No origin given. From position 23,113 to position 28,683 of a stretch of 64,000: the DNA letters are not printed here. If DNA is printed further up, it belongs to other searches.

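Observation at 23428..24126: Two in-frame arrays of a 15-bp repeat encoding an unusual PINGL pentapeptide (24 units) inside a giant secreted protein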

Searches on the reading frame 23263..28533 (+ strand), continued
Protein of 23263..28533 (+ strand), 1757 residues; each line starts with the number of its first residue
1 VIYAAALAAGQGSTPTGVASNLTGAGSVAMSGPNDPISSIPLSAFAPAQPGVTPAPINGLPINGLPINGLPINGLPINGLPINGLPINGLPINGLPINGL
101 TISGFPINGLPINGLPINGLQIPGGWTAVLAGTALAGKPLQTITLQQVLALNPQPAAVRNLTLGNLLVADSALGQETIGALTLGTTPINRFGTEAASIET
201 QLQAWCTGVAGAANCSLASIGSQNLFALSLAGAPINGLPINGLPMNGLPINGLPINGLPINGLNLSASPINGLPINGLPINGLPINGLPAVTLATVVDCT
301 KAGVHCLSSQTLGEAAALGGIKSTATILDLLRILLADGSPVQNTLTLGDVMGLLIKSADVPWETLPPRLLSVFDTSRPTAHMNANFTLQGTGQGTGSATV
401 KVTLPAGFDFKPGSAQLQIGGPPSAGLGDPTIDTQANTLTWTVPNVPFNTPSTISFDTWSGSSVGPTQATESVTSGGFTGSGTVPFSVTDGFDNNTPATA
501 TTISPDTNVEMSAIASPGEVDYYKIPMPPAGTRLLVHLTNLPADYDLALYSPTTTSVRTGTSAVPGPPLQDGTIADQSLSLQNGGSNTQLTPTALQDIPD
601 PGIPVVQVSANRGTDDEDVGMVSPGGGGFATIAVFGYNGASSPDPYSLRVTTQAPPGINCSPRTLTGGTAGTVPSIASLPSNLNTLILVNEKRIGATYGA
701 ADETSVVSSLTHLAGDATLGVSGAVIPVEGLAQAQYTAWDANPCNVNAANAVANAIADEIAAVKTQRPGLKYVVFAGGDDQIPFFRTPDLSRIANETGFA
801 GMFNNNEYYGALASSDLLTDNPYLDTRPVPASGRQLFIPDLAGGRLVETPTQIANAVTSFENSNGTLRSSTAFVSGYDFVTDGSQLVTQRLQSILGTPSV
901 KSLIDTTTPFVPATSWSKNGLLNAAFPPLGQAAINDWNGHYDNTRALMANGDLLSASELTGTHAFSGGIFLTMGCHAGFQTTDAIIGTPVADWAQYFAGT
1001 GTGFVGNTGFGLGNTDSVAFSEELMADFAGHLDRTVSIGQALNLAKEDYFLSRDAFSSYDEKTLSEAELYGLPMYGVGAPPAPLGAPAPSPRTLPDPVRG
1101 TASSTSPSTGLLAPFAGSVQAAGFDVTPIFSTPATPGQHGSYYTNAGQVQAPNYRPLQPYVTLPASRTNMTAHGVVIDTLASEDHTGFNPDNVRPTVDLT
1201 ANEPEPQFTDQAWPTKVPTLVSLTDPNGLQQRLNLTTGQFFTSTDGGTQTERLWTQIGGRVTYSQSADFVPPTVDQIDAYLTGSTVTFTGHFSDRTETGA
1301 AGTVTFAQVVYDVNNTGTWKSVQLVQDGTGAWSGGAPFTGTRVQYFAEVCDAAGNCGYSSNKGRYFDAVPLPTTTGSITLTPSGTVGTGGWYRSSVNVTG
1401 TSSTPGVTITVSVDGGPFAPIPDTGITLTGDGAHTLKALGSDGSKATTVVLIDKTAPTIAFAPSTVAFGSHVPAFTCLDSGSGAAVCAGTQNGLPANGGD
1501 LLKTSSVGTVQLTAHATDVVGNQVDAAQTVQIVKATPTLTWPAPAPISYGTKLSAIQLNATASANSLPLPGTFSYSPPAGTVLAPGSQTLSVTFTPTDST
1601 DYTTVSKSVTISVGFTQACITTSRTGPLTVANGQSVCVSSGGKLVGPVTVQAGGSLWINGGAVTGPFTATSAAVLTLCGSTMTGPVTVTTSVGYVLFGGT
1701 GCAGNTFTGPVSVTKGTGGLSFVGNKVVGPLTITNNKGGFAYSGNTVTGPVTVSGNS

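Call 35: find_related_loci(query=window:23263-28533:+, collection=genome_contigs, flank=4000)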
Query window:23263-28533:+ (1757 aa) in genome_contigs; peptide patterns used: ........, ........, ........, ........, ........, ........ (x = any residue, [..] = any of these).
45 stretches matched a pattern; 22 encode a relative of the query (tblastn E <= 1e-3); 21 distinct loci.
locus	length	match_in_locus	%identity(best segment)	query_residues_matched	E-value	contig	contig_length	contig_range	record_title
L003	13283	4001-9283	94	1-1757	0e+0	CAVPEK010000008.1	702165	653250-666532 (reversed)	MAG: uncultured Thermoleophilia bacterium isolate MFD10113.bin.2.39 genome assembly, contig: contig_575, whole genome sh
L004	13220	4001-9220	86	16-1757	0e+0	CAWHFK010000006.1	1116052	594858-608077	MAG: uncultured Thermoleophilia bacterium isolate MFD00822.bin.1.185 genome assembly, contig: contig_47465, whole genome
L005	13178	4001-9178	67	27-1757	0e+0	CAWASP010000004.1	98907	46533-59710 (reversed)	MAG: uncultured Thermoleophilia bacterium isolate MFD02416.bin.2.159 genome assembly, contig: contig_107410, whole genom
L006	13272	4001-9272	99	1-1757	0e+0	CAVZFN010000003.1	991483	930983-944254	MAG: uncultured Thermoleophilia bacterium isolate MFD05537.bin.1.28 genome assembly, contig: contig_9189, whole genome s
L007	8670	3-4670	66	28-1757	0e+0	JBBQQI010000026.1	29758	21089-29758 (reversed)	MAG: Gaiellales bacterium isolate Co_metawrap_1572 Cmw_1572_k141_11099381_length_29758_cov_29.0000, whole genome shotgun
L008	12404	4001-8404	67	2-1483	0e+0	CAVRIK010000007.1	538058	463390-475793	MAG: uncultured Thermoleophilia bacterium isolate MFD05942.bin.1.33 genome assembly, contig: contig_3804, whole genome s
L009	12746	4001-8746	65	21-1609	0e+0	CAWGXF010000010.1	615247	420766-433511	MAG: uncultured Thermoleophilia bacterium isolate MFD02416.bin.2.167 genome assembly, contig: contig_6654, whole genome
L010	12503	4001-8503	64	1-1487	0e+0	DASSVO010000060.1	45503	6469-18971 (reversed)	MAG TPA_asm: Gaiellaceae bacterium isolate SMAG_U598 k141_79526, whole genome shotgun sequence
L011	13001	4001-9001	60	2-1627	0e+0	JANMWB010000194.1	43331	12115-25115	MAG: Thermoleophilia bacterium isolate OTE_88_metabat_427 OTE_88_k141_2721317, whole genome shotgun sequence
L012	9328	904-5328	62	2-1459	0e+0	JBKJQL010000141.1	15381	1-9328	MAG: Gaiellaceae bacterium isolate ant_bin.498 k117_4808000, whole genome shotgun sequence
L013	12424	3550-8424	52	1-1581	0e+0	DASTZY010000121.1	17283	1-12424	MAG TPA_asm: Gaiellaceae bacterium isolate SMAG_U2481 k141_945208, whole genome shotgun sequence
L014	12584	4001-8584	63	2-1488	0e+0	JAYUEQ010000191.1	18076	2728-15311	MAG: Thermoleophilia bacterium isolate GFS_7533 GFS_7533_190, whole genome shotgun sequence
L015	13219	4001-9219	62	2-1756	0e+0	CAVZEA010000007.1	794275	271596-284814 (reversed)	MAG: uncultured Thermoleophilia bacterium isolate MFD06714.bin.2.22 genome assembly, contig: contig_32994, whole genome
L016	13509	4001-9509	60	2-1757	0e+0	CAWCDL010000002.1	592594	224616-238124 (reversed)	MAG: uncultured Thermoleophilia bacterium isolate MFD05502.bin.1.186 genome assembly, contig: contig_17719, whole genome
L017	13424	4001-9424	87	17-1757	0e+0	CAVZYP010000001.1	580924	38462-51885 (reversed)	MAG: uncultured Thermoleophilia bacterium isolate MFD06298.bin.1.144 genome assembly, contig: contig_10461, whole genome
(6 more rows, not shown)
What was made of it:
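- Tried and rejected: I repeated it with the single protein (call 35).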
